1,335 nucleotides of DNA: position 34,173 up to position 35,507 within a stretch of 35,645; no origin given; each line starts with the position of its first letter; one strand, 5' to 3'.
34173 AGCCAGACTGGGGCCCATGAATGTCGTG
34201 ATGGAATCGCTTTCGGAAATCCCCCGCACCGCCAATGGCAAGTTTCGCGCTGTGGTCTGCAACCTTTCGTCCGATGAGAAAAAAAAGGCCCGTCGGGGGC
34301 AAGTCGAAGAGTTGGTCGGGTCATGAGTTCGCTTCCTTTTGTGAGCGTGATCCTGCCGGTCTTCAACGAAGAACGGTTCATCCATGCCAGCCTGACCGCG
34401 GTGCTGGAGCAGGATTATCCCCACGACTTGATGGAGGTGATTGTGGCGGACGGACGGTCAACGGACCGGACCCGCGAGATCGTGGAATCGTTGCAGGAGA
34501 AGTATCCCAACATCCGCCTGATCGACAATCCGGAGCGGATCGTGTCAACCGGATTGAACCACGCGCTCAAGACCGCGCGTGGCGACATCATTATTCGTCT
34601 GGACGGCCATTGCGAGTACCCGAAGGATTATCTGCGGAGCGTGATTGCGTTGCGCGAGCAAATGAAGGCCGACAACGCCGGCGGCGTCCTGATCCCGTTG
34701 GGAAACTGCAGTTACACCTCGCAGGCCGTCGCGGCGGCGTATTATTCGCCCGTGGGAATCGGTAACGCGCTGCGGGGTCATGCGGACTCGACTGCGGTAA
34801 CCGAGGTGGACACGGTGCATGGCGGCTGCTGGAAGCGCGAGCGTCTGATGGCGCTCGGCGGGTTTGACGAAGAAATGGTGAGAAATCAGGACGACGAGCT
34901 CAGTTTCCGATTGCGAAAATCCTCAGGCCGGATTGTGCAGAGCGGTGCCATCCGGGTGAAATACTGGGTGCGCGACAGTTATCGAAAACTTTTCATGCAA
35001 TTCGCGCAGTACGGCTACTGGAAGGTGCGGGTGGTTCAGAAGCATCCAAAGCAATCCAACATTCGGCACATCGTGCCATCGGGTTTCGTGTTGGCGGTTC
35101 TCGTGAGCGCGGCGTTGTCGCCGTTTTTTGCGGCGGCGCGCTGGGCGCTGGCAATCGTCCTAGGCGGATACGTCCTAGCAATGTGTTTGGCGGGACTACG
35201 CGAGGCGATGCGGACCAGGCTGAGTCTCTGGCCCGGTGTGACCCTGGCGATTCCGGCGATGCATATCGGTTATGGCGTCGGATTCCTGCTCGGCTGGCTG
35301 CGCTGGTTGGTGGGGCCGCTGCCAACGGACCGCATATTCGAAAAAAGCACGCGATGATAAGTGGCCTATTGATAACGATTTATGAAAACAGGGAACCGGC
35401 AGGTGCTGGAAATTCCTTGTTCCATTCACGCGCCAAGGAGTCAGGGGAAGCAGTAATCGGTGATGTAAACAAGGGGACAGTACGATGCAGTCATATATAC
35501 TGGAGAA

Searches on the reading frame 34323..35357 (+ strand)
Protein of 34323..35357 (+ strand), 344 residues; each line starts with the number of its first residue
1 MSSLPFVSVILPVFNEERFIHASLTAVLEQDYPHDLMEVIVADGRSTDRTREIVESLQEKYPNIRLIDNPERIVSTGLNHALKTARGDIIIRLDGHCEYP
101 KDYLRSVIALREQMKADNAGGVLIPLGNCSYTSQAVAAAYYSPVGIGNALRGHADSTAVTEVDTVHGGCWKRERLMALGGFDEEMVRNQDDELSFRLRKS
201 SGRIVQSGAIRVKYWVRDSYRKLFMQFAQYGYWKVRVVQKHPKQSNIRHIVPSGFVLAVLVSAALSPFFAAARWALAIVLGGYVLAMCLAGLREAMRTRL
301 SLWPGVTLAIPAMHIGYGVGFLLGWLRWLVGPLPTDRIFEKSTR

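Call 88: search_protein_families(library=ncbifam, proteins=[window:34323-35357:+], max_evalue=0.00001)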
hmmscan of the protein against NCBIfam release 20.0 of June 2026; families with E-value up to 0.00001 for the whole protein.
window:34323-35357:+ (344 aa): 17 families
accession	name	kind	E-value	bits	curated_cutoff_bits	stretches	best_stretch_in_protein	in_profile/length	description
TIGR03965.1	mycofact_glyco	equivalog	2.3e-23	82.8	280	1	3-302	72-363/467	mycofactocin biosynthesis glycosyltransferase MftF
NF041875.1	EPS_EpsD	equivalog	1.8e-22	80.2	370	1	7-291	1-286/325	exopolysaccharide biosynthesis glycosyltransferase EpsD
TIGR03937.1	PgaC_IcaA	equivalog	2.7e-15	56.2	422.3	1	3-227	43-263/407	poly-beta-1,6-N-acetyl-D-glucosamine synthase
NF007482.0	PRK10073.1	equivalog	8.6e-14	51.3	423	1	1-95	2-94/334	glycosyltransferase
TIGR03111.1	glyc2_xrt_Gpos1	hypoth_equivalog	1.6e-13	50.3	363.95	1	3-125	47-171/439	TIGR03111 family XrtG-associated glycosyltransferase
NF053739.1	GlytfEpsEBac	equivalog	3.1e-13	49.3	450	1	5-125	1-122/265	glycosyltransferase EpsE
TIGR04283.1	glyco_like_mftF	equivalog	5.9e-12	45.6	182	1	7-200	1-172/221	TIGR04283 family arsenosugar biosynthesis glycosyltransferase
NF050050.1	ProtGlycPglI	equivalog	1.4e-11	44.4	500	1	5-109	2-106/306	GalNAc(5)-diNAcBac-PP-undecaprenol beta-1,3-glucosyltransferase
NF047683.1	TeichurnBiosyTuaG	equivalog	2.1e-11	43.9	400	1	4-109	5-109/252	teichuronic acid biosynthesis protein TuaG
NF038299.1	EPS_HpsN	equivalog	8.2e-10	38.1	425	1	5-107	1-102/317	hormogonium polysaccharide biosynthesis glycosyltransferase HpsN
NF041394.1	GtaseAglG_Halo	equivalog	1e-09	38.1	440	1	7-207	3-200/304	glucosyl-dolichyl phosphate glucuronosyltransferase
NF045692.1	OglycostaseCruG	equivalog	1.2e-09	37.6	600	1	4-69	40-103/386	2'-O-glycosyltransferase CruG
TIGR03469.1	HpnB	hypoth_equivalog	5.9e-09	35.4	379.25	1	3-62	42-100/386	hopene-associated glycosyltransferase HpnB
TIGR03472.1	HpnI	equivalog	1.1e-08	34.3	310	1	4-272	40-310/373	bacteriohopanetetrol glucosamine biosynthesis glycosyltransferase HpnI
TIGR04242.1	nodulat_NodC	equivalog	6e-07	28.7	550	1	3-123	46-165/395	chitooligosaccharide synthase NodC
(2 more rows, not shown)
